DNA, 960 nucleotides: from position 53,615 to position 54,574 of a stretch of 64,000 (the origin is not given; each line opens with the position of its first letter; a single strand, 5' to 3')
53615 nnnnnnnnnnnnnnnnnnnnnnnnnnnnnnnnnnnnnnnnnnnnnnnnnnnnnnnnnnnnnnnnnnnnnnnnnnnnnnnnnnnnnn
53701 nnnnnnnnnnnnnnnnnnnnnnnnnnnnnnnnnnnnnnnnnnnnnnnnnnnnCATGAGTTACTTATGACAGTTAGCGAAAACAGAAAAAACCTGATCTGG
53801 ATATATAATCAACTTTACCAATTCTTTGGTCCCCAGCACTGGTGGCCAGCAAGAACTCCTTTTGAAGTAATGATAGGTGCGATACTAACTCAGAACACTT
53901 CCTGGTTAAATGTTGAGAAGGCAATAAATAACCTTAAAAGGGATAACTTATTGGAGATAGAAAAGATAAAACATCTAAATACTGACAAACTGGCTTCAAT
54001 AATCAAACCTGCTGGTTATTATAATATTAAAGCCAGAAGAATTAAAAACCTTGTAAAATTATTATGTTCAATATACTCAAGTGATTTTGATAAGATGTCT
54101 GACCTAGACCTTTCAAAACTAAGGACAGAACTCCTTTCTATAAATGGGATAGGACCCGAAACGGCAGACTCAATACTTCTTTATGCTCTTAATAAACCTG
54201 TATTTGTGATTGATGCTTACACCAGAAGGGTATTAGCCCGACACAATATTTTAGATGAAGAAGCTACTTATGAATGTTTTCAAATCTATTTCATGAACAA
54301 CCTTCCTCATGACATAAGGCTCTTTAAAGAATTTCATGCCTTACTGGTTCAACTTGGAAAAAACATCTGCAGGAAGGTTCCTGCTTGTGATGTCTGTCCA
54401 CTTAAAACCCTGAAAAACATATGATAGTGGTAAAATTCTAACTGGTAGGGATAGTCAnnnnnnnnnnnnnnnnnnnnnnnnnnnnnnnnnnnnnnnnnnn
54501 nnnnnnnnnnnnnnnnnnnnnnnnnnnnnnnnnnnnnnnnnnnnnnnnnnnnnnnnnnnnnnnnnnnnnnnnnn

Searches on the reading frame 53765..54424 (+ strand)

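Call 84: search_protein_families(library=pfam, proteins=[window:53765-54424:+], max_evalue=0.01)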
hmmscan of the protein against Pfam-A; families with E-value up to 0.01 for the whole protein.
window:53765-54424:+ (219 aa): 4 families
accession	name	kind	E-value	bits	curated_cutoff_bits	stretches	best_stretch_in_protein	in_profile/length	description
PF00730.31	HhH-GPD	-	6e-17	62.4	26.2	1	37-175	1-101/108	HhH-GPD superfamily base excision DNA repair protein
PF00633.29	HHH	-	2.8e-05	24.2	24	1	120-140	10-30/30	Helix-hairpin-helix motif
PF22175.2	Ogg-HhH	-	0.0015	18.6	27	1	39-168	27-150/173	8-oxoguanine DNA glycosylase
PF12826.13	HHH_2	-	0.0055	17.3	27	0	107-140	22-54/64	Helix-hairpin-helix motif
